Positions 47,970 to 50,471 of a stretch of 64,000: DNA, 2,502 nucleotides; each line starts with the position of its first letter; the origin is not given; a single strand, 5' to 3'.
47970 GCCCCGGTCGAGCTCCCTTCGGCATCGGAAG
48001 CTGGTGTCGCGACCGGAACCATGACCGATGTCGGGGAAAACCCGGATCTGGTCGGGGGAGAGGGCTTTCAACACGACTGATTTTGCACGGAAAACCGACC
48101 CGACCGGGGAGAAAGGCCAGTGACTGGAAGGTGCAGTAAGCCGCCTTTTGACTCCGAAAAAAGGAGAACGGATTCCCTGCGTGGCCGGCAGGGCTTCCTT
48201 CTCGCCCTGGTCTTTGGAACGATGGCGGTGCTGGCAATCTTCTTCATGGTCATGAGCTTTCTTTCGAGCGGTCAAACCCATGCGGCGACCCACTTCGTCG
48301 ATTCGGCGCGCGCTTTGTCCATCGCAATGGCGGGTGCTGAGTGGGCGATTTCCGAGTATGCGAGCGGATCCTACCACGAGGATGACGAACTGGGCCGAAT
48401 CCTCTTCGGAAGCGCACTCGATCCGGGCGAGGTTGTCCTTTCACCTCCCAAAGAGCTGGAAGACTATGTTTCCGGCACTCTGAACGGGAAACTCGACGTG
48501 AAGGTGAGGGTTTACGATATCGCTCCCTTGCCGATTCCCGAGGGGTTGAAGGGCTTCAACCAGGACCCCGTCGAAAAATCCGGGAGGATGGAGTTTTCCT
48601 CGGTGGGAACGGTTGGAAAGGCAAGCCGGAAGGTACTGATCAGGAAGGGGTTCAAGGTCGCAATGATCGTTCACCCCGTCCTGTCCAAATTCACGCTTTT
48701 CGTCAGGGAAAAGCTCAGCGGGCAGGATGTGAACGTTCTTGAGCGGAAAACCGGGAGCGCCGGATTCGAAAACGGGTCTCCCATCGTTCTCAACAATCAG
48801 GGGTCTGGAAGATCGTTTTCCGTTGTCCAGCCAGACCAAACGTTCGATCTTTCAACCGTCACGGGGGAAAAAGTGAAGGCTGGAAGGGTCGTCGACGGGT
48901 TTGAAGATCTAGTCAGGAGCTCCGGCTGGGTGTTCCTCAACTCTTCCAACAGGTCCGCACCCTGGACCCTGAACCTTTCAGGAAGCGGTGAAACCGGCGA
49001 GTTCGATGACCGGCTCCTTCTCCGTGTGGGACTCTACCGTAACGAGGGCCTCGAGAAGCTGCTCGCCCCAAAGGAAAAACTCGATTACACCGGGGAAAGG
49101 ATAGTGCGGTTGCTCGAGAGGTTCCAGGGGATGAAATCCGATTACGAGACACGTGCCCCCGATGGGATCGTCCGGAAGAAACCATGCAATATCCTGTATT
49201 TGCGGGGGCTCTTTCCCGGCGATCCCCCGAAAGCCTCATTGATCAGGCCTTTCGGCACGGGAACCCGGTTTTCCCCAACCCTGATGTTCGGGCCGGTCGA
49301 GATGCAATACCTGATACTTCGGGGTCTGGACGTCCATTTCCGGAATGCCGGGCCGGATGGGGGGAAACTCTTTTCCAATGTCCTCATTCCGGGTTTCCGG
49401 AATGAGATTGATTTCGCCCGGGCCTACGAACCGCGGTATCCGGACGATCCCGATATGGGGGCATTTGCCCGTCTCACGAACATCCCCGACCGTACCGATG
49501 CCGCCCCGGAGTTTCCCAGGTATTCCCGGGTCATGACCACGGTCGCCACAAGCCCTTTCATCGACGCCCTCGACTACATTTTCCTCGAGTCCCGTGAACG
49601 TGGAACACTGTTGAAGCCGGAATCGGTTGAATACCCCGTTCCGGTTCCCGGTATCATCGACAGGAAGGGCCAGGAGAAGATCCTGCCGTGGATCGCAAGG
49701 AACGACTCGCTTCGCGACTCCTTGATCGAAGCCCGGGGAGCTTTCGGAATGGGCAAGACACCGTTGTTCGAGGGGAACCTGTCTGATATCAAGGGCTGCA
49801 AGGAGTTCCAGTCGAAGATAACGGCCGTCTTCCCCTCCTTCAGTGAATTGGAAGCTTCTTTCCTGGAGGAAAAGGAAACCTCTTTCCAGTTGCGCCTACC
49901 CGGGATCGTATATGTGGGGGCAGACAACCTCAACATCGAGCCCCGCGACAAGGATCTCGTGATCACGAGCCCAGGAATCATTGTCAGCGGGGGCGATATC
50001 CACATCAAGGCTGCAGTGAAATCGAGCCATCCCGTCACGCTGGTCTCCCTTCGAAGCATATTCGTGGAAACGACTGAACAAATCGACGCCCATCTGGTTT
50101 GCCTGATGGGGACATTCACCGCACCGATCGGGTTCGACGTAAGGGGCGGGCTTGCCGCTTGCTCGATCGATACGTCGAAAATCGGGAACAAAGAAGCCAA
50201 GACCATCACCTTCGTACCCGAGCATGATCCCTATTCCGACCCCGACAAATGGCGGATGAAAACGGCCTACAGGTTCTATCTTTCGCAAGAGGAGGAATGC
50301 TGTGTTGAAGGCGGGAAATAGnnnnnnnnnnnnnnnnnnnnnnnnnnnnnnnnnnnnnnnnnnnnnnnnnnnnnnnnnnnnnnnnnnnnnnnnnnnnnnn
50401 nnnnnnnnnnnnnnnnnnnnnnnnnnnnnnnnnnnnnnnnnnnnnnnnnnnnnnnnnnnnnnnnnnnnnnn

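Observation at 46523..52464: ECF sigma / ZAS anti-sigma pair heading an operon of pseudopilins, a large pilin-like protein and an OmpA-family protein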

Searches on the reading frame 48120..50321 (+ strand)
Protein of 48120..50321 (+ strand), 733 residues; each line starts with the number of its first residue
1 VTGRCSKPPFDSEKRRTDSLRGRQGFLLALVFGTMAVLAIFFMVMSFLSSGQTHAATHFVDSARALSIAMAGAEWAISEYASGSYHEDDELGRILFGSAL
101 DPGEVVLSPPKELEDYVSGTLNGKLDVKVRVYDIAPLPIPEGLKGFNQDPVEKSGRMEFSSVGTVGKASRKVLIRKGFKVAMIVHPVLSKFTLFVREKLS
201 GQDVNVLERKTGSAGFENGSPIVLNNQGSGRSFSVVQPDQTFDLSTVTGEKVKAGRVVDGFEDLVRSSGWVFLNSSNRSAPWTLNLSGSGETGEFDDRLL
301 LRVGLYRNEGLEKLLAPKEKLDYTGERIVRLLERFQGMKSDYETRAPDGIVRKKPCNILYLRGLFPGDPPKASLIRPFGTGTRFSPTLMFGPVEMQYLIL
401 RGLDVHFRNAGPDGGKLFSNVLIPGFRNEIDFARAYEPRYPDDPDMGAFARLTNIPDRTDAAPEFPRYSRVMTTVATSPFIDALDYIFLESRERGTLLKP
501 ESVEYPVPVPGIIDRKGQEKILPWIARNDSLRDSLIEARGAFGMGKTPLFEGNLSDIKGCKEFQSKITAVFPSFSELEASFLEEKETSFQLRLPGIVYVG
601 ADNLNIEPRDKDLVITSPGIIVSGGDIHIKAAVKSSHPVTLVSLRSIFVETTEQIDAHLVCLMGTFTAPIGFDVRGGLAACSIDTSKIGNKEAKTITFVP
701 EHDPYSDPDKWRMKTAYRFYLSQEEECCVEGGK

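Call 3: search_protein_families(library=pfam, proteins=[window:48120-50321:+], max_evalue=1)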
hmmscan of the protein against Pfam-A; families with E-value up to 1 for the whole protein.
window:48120-50321:+ (733 aa): 0 families

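Call 4: search_protein_families(library=ncbifam, proteins=[window:48120-50321:+], max_evalue=1)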
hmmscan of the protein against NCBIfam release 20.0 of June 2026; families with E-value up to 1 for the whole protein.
window:48120-50321:+ (733 aa): 0 families

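Call 12: find_homologous_proteins(query=window:48120-50321:+)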
Query window:48120-50321:+ (733 aa): 29 proteins with E <= 0.001 among 8000 candidates.
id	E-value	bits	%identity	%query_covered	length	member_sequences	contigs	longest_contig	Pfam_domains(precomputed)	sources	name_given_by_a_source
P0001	0.0e+0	1670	100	100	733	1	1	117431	-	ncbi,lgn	-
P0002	1.9e-269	914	61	97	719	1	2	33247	-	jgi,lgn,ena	-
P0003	3.1e-261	887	61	97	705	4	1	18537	-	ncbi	-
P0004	7.0e-260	882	58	99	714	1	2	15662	-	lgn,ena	-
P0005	6.0e-259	879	58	97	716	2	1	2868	-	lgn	-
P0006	2.3e-257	874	58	97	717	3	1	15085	-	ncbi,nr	ncbi:MAG TPA: hypothetical protein DCG57_06995 [Candidatus Riflebacteria bacterium]|nr:hypothetical 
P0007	1.1e-254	865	57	97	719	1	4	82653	-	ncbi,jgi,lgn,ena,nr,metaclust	ncbi:MAG: hypothetical protein A2W80_04605 [Candidatus Riflebacteria bacterium GWC2_50_8]|nr:MAG: hy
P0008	2.8e-253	861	58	97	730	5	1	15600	-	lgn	-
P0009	1.6e-251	855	55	100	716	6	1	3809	-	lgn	-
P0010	3.2e-243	827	57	97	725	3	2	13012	-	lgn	-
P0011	4.5e-240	817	55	97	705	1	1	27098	-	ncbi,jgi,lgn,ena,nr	ncbi:MAG: hypothetical protein CVV42_17810 [Candidatus Riflebacteria bacterium HGW-Riflebacteria-2]|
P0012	1.1e-229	783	55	97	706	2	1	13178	-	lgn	-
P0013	1.2e-219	749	54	96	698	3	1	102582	-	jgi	-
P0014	1.1e-218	746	54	97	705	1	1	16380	-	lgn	-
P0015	4.4e-214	731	53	97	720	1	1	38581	-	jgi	jgi:hypothetical protein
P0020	5.9e-136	473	39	96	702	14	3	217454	-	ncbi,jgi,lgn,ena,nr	ncbi:MAG TPA: hypothetical protein PLU72_02850 [Candidatus Ozemobacteraceae bacterium]|nr:hypothetic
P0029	2.0e-6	45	26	28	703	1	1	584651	-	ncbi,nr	ncbi:MAG: hypothetical protein HQM10_04215 [Candidatus Riflebacteria bacterium]|nr:hypothetical prot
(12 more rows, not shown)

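Call 13: find_encoding_contigs(protein=P0020, flank=10000, max_places=2)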
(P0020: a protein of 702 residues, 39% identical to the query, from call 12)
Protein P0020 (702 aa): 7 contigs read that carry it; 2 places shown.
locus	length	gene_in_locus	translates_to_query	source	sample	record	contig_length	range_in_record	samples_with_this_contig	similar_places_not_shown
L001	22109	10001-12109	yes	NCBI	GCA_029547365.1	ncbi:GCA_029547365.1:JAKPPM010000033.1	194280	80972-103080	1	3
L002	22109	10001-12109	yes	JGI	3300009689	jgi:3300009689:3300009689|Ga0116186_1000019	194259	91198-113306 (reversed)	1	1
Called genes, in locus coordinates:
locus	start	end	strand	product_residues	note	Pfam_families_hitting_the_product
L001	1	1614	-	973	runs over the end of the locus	-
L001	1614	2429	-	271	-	-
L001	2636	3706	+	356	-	-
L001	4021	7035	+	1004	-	PF00501:AMP-binding, PF00368:HMG-CoA_red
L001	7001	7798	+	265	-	PF00551:Formyl_trans_N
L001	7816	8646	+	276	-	PF00561:Abhydrolase_1, PF12146:Hydrolase_4, PF12695:Abhydrolase_5 (faint), PF12697:Abhydrolase_6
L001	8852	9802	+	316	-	-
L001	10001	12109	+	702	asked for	-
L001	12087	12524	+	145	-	PF07963:N_methyl (faint)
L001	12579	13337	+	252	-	PF00691:OmpA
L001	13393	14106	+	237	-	PF00691:OmpA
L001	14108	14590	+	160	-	PF07963:N_methyl (weak)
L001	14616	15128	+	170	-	-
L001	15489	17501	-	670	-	PF01144:CoA_trans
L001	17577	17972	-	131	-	PF00903:Glyoxalase, PF22677:Ble-like_N (weak), PF18029:Glyoxalase_6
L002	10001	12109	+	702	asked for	-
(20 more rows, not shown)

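Call 14: find_encoding_contigs(protein=P0007, flank=10000, max_places=2)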
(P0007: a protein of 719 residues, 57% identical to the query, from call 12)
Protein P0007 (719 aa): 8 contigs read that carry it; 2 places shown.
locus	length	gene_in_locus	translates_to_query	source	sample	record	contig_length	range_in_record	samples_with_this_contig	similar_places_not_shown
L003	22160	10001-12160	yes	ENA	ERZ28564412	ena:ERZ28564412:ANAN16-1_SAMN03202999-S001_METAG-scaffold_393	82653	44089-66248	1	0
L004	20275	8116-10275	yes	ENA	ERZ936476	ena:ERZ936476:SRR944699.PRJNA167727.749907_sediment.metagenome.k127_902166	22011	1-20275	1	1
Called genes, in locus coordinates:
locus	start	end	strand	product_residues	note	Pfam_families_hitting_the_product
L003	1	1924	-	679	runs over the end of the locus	PF00111:Fer2 (weak), PF13510:Fer2_4, PF10588:NADH-G_4Fe-4S_3, PF12838:Fer4_7, PF14697:Fer4_21 (weak), PF02906:Fe_hyd_lg_C, PF02256:Fe_hyd_SSU, PF01257:2Fe-2S_thioredx, +3 more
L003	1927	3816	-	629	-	PF01257:2Fe-2S_thioredx (weak), PF01512:Complex1_51K, PF10589:NADH_4Fe-4S, PF12837:Fer4_6 (faint), PF00037:Fer4 (weak), PF13187:Fer4_9 (weak), PF13237:Fer4_10, PF00037:Fer4 (weak)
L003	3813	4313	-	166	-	PF01257:2Fe-2S_thioredx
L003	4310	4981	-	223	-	PF06971:Put_DNA-bind_N, PF02629:CoA_binding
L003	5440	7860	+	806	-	-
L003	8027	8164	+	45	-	-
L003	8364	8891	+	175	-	PF04542:Sigma70_r2, PF04545:Sigma70_r4, PF08281:Sigma70_r4_2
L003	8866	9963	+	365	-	-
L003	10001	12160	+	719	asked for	-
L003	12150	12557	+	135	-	-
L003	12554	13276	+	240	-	PF00691:OmpA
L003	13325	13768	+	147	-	PF07963:N_methyl (weak)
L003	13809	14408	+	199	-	-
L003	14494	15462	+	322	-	PF08239:SH3_3, PF01551:Peptidase_M23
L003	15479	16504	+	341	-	-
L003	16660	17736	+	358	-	-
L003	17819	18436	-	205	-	-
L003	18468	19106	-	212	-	-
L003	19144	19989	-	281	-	PF13739:PdaC (weak), PF11738:DUF3298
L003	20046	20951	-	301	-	PF08239:SH3_3, PF18896:SLT_3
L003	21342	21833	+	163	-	-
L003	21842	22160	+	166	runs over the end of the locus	-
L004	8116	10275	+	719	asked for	-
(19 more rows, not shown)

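Call 17: find_related_loci(query=A1, collection=genome_contigs, flank=10000)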
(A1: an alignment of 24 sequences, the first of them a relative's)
Query A1 (733 aa) in genome_contigs; peptide patterns used: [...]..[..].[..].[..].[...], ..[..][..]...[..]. (x = any residue, [..] = any of these).
139 stretches matched a pattern; 29 encode a relative of the query (tblastn E <= 1e-3); 27 distinct loci.
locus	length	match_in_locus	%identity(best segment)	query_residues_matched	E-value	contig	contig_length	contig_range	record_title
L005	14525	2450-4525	61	20-733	0e+0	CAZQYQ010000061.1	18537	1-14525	MAG TPA_asm: uncultured bacterium isolate SRP089250_co1_29 genome assembly, contig: NODE_4937_length_18537_cov_5.343523,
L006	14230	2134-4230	57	21-733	0e+0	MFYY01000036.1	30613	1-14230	MAG: Candidatus Riflebacteria bacterium GWC2_50_8 gwc2_scaffold_1375, whole genome shotgun sequence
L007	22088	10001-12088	58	21-732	0e+0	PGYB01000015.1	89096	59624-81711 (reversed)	MAG: Candidatus Riflebacteria bacterium HGW-Riflebacteria-1 bjp_ig2103_scaffold_161, whole genome shotgun sequence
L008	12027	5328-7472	56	1-733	0e+0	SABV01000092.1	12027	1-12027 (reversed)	MAG: Erysipelotrichia bacterium isolate INTA.CYC.134 contig-100_4602, whole genome shotgun sequence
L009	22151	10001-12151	56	8-733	0e+0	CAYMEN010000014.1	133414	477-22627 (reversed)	MAG TPA_asm: uncultured bacterium isolate SRP263991_co7_86 genome assembly, contig: NODE_62_length_133414_cov_11.361168,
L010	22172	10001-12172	53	1-733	0e+0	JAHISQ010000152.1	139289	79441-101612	MAG: Candidatus Riflebacteria bacterium isolate MM_PC_MetaG.mb.182 MM_PC_MetaG.mb.182_k141_1529388, whole genome shotgun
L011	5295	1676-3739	39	18-733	4e-144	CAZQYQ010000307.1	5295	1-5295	MAG TPA_asm: uncultured bacterium isolate SRP089250_co1_29 genome assembly, contig: NODE_30572_length_5295_cov_4.641221,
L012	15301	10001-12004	38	23-719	7e-135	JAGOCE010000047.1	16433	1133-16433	Candidatus Ozemobacteraceae bacterium isolate Go_SlDig_bin_287 Go_SlDig_10191_length_16433_cov_7.307188, whole genome sh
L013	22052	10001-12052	37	1-719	2e-132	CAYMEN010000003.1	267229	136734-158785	MAG TPA_asm: uncultured bacterium isolate SRP263991_co7_86 genome assembly, contig: NODE_11_length_267229_cov_11.062525,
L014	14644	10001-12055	36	23-733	7e-131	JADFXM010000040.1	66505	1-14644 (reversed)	MAG: Candidatus Riflebacteria bacterium isolate nDJH14bin3 nDJH14_bin3_NODE_40_length_66505_cov_140.781629, whole genome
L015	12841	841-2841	37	23-719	2e-129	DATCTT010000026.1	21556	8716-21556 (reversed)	MAG TPA_asm: Candidatus Ozemobacteraceae bacterium isolate SMAG_U7338 k141_120282, whole genome shotgun sequence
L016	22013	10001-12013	37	20-719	3e-129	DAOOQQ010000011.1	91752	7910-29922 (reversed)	MAG TPA_asm: Candidatus Ozemobacteraceae bacterium isolate AMR_MDS_2567 NODE_231_length_91752_cov_8.333577, whole genome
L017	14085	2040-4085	37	11-719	3e-128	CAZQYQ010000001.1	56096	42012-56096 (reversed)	MAG TPA_asm: uncultured bacterium isolate SRP089250_co1_29 genome assembly, contig: NODE_705_length_56096_cov_5.087204,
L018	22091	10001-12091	38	4-733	5e-133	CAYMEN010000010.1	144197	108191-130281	MAG TPA_asm: uncultured bacterium isolate SRP263991_co7_86 genome assembly, contig: NODE_53_length_144197_cov_9.798067,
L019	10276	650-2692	37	9-719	9e-134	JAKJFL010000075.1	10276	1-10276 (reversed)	MAG: Candidatus Riflebacteria bacterium isolate UR.bin127 UR_contig_19355, whole genome shotgun sequence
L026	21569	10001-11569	23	142-730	7e-11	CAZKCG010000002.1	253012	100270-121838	MAG TPA_asm: uncultured bacterium isolate SRP302447_co1_224 genome assembly, contig: NODE_153_length_253012_cov_7.730745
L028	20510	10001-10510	22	149-295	8e-7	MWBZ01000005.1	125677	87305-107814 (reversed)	MAG: bacterium ADurb.Bin243 isolate ADurb.Bin243 BWY32_contig000005, whole genome shotgun sequence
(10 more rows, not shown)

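Call 24: predict_structure(alignment_id=A1)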
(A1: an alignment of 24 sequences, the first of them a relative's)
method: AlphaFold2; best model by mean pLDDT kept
length: 733 residues; sequences in the alignment: 24
mean_pLDDT: 85.8   pTM: 0.83
mean pLDDT of the five models: 85.8, 84.3, 84.1, 84.0, 81.4
residues with pLDDT >= 90: 368; 70-90: 292; 50-70: 42; < 50: 31
segments of 3 or more residues with pLDDT < 50: 1-24, 252-258
pLDDT, mean of each block of 10 residues (from residue 1): 40 36 54 81 78 80 89 88 67 88 90 88 91 93 89 94 90 92 93 93 91 89 90 89 80 49 88 88 88 89 89 70 74 93 87 92 90 95 93 96 86 83 94 91 86 87 94 95 90 86 80 69 83 92 88 90 90 91 77 91 85 89 96 93 96 96 95 96 90 94 88 87 85 67
secondary structure, 60 per line:
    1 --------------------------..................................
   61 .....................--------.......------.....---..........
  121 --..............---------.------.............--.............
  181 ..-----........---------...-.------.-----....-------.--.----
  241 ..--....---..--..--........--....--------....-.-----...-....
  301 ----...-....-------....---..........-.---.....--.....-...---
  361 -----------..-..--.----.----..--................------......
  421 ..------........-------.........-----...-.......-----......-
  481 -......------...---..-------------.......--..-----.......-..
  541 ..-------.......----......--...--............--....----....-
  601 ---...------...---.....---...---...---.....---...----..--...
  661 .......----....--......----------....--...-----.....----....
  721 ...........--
elements in order (helices of 4 or more, strands of 3 or more residues): H27-81 H90-96 E103-107 H111-120 E123-136 E153-165 E168-182 E191-195 E205-207 E222-225 H245-248 H260-267 E270-273 E282-285 H297-300 E305-307 H309-312 H320-323 E327-336 E342-346 E349-353 E393-408 E415-422 H429-436 H444-452 H462-468 E474-479 H482-487 E494-496 H515-521 H531-537 E539-542 E550-553 H561-566 E569-571 H574-581 E582-585 E588-591 E596-599 E604-606 E613-615 E619-623 E627-629 E633-635 E639-643 E647-649 E658-667 E672-675 E678-683 E694-697 H708-712 E717-731

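Call 54: find_encoding_contigs(protein=P0001, flank=10000, max_places=3)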
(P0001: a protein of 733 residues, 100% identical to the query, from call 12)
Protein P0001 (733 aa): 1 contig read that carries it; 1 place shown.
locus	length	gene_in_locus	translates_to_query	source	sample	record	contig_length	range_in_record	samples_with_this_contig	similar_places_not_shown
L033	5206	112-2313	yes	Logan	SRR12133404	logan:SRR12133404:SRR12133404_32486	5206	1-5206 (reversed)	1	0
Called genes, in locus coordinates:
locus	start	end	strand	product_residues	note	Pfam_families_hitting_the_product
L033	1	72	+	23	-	?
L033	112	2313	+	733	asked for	-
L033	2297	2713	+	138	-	PF07963:N_methyl (weak)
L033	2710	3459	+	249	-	PF05359:DUF748 (faint), PF00691:OmpA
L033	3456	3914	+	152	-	PF07963:N_methyl (weak)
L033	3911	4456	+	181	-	-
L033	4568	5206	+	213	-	?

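Call 67: search_protein_families(library=pfam, proteins=[L018:5309-7642:+, L018:7699-8664:+, L018:8688-9257:+, L018:9247-9987:+, L018:14161-16794:-, L003:16660-17736:+, L003:21342-21833:+, L003:17819-18436:-, L003:18468-19106:-, L026:8108-9061:+], max_evalue=0.01)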
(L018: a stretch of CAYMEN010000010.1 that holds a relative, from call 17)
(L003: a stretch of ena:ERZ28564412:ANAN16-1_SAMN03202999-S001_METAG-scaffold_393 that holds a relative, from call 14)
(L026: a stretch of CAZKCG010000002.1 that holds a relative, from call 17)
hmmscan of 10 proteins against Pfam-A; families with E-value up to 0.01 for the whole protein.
L018:5309-7642:+ (777 aa): 3 families
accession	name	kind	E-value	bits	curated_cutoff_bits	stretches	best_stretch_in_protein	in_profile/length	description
PF02867.20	Ribonuc_red_lgC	-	4.8e-140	468.1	23.9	2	97-415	1-346/523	Ribonucleotide reductase, barrel domain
PF12637.14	TSCPD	-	1.1e-23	83.8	22.8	1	618-712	7-88/88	TSCPD domain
PF00317.26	Ribonuc_red_lgN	-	7.4e-21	74.4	28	1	14-94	4-77/77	Ribonucleotide reductase, all-alpha domain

L018:7699-8664:+ (321 aa): 1 family
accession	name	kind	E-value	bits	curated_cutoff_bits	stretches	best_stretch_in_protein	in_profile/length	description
PF01832.25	Glucosaminidase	-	4.1e-37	128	30.2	1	185-316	2-123/123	Mannosyl-glycoprotein endo-beta-N-acetylglucosaminidase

L018:8688-9257:+ (189 aa): 5 families
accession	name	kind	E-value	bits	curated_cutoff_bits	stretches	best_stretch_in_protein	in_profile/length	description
PF04542.20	Sigma70_r2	-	3e-17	62.6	24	1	32-98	1-69/71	Sigma-70 region 2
PF08281.18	Sigma70_r4_2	-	4e-12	46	25.7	1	134-177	8-51/54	Sigma-70, region 4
PF04545.22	Sigma70_r4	-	3.5e-10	39.7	24.1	1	133-182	1-50/50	Sigma-70, region 4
PF07638.17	Sigma70_ECF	-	0.00024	21.5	21.1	1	57-170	52-169/185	ECF sigma factor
PF22233.2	PhyR_sigma-like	-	0.0012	19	27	1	134-180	1-47/50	Response regulator PhyR, sigma-like domain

L018:9247-9987:+ (246 aa): 0 families

L018:14161-16794:- (877 aa): 0 families

L003:16660-17736:+ (358 aa): 0 families

L003:21342-21833:+ (163 aa): 0 families

L003:17819-18436:- (205 aa): 0 families

L003:18468-19106:- (212 aa): 0 families

L026:8108-9061:+ (317 aa): 1 family
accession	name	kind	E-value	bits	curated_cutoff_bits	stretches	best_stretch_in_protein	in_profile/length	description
PF25275.1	Golvesin_C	-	1.7e-22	80.3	31.6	1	25-158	1-130/132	Golvesin C-terminal domain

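Call 78: search_protein_families(library=phrogs, proteins=[window:48120-50321:+], max_evalue=0.01)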
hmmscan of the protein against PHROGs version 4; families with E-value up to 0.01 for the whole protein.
window:48120-50321:+ (733 aa): 0 families

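Call 84: search_protein_representatives(alignment_id=A1)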
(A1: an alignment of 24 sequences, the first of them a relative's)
Query: 24 sequences, 712 profile positions. Proteins with E-value up to 0.001 (for the whole library): 861; up to 1e-10: 480; up to 1e-30: 177. The best 150 are listed.
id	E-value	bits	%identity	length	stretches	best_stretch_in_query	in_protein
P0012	0.0e+00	1060.3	-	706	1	15-712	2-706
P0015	0.0e+00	1043.0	-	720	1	8-712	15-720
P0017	7.6e-284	959.7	-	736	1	5-712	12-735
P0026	3.6e-271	917.8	-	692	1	10-712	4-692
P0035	1.1e-266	903.1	-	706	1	11-712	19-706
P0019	1.6e-224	763.7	-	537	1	179-712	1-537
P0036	3.6e-166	570.8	-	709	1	11-712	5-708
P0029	1.7e-155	535.5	-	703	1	14-707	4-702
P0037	1.4e-142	492.8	-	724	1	22-708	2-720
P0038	1.8e-140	485.8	-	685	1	22-708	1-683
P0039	1.5e-133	462.9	-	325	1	380-711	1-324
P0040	1.5e-125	436.5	-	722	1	15-711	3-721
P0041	3.3e-105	369.2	-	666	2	10-392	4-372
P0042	4.7e-102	358.8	-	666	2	13-392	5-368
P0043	1.3e-98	347.5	-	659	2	15-392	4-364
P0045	1.1e-90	321.2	-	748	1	15-707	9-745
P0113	9.5e-47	176.0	-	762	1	15-696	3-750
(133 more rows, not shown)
